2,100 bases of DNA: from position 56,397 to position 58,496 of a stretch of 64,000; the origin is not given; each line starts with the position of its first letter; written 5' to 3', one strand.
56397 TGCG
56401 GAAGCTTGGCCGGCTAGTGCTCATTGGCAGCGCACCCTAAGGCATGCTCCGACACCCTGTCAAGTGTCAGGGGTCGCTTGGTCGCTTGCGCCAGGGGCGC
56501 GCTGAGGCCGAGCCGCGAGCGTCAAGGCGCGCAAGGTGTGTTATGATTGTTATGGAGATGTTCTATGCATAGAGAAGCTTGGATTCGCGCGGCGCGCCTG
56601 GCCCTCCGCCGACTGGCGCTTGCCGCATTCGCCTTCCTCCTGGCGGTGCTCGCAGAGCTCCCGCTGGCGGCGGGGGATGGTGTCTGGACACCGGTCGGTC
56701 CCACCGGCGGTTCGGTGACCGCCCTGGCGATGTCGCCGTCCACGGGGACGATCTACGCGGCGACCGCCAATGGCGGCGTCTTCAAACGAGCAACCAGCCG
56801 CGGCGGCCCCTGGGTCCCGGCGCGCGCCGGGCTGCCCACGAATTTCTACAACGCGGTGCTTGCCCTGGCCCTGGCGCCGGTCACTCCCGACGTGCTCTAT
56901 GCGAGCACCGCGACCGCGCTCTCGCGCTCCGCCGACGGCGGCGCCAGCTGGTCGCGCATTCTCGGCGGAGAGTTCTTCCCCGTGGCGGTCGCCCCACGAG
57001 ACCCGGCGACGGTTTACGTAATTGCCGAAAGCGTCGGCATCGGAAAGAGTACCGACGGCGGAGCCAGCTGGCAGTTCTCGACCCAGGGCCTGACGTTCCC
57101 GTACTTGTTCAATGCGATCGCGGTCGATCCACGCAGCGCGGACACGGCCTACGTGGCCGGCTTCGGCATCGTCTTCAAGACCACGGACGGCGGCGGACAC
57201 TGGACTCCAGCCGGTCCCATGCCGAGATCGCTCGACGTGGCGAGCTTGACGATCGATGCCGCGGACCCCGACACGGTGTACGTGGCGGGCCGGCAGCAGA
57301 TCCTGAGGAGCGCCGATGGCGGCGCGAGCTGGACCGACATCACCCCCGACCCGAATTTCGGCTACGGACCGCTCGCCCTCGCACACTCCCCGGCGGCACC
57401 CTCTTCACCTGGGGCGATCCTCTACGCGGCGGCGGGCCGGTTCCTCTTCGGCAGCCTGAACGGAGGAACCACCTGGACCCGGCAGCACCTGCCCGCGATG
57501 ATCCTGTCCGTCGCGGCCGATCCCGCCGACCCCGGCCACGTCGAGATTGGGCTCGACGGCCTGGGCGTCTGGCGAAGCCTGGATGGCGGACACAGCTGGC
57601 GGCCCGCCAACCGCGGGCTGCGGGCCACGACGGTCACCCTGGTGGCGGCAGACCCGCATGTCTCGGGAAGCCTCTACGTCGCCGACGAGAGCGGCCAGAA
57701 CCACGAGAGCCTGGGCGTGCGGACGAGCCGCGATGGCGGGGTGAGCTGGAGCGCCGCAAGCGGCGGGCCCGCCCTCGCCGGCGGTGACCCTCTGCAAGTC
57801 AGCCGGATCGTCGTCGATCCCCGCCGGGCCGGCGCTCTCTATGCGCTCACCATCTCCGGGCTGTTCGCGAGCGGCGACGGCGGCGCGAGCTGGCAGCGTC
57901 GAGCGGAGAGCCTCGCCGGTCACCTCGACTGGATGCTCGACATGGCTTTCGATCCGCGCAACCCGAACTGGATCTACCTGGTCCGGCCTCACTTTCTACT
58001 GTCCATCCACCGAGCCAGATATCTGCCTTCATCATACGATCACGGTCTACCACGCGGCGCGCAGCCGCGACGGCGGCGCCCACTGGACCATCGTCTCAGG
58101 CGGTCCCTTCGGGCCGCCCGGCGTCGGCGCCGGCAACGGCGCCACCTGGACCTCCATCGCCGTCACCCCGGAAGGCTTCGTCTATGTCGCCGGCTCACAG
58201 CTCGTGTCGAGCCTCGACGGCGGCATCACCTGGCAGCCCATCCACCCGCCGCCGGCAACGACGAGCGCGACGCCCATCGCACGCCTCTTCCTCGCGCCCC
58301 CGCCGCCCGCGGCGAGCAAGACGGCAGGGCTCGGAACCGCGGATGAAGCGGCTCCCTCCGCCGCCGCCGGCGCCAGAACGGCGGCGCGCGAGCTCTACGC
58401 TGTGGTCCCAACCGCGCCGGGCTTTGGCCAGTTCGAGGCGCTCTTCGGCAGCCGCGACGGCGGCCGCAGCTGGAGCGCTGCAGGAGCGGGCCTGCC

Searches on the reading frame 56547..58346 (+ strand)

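Call 53: search_protein_families(library=pfam, max_evalue=0.00001, proteins=[window:56547-58346:+])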
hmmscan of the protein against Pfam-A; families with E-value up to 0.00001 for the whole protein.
window:56547-58346:+ (599 aa): 3 families
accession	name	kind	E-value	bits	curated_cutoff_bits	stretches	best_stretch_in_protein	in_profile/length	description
PF15902.12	Sortilin-Vps10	-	1.3e-13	51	33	0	392-479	4-86/446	Sortilin, neurotensin receptor 3,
PF02012.26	BNR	-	2.2e-07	30.3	27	0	393-402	2-11/12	BNR/Asp-box repeat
PF14870.12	PSII_BNR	-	2.7e-07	30.6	27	0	147-264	22-139/303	Photosynthesis system II assembly factor YCF48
